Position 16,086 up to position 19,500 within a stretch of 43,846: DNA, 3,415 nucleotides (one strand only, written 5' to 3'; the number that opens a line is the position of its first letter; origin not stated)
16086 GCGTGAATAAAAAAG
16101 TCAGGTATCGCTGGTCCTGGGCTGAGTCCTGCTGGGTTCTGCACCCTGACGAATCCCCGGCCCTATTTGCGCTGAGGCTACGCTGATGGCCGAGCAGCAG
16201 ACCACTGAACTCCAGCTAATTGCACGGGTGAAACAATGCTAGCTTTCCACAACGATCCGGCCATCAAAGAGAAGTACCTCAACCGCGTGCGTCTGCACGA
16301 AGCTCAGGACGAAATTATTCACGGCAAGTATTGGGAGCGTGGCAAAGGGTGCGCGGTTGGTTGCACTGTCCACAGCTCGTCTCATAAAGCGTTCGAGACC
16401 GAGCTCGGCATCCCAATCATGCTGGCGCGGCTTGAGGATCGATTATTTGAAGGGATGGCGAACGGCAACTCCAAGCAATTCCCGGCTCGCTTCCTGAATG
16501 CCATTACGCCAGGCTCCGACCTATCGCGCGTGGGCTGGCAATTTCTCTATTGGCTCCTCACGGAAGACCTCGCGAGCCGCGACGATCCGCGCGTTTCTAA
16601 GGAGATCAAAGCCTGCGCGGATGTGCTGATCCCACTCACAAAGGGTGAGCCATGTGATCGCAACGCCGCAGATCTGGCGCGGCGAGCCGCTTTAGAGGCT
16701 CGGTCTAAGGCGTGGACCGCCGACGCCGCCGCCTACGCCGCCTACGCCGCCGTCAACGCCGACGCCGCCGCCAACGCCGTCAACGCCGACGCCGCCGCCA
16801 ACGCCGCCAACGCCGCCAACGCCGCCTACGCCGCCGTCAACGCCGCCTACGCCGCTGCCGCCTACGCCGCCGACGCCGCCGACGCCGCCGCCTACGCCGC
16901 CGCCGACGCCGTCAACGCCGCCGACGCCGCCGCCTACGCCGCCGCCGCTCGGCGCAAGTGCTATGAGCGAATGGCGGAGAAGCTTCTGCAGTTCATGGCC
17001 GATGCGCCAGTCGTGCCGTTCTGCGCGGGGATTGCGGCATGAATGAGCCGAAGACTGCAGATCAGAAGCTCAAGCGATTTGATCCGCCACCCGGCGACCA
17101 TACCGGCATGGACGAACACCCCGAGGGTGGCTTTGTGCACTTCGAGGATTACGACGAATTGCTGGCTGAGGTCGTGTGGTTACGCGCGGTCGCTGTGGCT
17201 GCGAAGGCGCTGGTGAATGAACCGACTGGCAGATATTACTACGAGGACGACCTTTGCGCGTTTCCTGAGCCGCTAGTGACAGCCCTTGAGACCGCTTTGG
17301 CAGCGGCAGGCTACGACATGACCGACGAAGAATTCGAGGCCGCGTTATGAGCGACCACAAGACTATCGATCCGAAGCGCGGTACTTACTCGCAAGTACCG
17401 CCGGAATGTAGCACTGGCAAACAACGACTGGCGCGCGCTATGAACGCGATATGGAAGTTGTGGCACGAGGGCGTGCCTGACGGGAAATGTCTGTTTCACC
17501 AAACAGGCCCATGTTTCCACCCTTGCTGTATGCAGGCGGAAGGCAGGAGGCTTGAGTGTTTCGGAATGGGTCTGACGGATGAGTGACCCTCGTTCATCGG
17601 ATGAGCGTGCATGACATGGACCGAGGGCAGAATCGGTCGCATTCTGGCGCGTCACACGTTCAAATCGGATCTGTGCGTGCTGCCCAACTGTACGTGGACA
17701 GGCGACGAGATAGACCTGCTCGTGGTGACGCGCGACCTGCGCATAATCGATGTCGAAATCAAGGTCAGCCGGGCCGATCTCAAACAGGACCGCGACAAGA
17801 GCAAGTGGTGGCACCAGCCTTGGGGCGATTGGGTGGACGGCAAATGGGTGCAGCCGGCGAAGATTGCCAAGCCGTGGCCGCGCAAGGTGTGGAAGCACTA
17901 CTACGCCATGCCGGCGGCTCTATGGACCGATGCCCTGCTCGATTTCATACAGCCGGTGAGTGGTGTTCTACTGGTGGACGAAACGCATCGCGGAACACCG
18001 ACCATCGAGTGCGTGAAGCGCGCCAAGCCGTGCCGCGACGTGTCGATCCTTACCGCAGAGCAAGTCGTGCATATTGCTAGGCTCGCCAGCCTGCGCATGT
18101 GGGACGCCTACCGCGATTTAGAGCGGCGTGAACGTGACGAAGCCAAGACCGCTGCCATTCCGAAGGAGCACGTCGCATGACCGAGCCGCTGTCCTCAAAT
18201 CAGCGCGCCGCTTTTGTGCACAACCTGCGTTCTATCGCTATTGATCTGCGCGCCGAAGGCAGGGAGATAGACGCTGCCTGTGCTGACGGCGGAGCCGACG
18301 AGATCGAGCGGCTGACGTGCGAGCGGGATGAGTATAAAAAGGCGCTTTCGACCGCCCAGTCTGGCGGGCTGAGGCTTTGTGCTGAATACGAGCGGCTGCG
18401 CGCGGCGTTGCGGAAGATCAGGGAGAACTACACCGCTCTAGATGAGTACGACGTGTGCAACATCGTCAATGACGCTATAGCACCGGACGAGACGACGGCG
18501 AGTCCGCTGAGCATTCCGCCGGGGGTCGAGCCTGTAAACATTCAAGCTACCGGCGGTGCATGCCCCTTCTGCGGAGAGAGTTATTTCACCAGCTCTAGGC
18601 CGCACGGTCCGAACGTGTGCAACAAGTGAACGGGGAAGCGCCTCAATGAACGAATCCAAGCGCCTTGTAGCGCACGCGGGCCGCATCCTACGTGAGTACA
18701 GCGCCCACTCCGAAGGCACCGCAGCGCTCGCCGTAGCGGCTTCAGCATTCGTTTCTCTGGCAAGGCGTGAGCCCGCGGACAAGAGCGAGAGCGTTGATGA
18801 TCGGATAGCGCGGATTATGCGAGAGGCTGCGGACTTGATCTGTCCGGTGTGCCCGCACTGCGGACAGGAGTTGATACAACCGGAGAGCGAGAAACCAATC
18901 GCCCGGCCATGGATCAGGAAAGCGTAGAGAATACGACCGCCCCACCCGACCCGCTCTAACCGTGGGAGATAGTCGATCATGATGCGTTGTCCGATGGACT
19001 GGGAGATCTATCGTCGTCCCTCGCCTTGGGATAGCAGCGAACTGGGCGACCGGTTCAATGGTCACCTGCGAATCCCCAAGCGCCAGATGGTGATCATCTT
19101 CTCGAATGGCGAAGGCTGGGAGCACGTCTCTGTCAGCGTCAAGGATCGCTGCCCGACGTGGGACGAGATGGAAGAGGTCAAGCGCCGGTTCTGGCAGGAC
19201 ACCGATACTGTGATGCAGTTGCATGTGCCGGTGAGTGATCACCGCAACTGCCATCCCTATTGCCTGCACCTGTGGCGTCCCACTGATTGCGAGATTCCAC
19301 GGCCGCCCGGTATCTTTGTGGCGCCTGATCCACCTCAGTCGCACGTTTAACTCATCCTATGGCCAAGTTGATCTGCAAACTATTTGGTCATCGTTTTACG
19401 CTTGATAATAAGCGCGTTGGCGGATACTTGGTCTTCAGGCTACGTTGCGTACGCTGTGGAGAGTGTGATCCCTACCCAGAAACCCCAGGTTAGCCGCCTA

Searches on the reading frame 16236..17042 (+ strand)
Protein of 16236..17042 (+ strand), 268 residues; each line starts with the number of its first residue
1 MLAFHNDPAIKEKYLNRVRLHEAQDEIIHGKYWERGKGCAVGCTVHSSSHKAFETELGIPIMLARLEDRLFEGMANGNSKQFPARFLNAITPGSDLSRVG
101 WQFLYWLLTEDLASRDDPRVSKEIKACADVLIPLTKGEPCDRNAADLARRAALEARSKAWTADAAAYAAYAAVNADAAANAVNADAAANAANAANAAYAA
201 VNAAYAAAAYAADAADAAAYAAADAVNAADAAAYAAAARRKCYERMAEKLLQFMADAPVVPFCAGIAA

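Call 33: search_protein_families(library=phrogs, proteins=[window:16236-17042:+], max_evalue=0.0001)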
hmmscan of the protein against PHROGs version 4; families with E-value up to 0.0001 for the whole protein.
window:16236-17042:+ (268 aa): 1 family
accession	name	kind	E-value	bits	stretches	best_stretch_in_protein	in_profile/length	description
phrog_13481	-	tail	5.8e-06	26.5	1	135-240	173-270/596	tail fiber protein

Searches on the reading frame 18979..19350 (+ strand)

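Call 33: search_protein_families(library=phrogs, proteins=[window:18979-19350:+], max_evalue=0.0001)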
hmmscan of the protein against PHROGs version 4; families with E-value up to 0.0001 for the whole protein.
window:18979-19350:+ (123 aa): 1 family
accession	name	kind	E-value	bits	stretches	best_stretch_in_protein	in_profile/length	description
phrog_7839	-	unknown function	6.6e-20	72.6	1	36-114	54-133/136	-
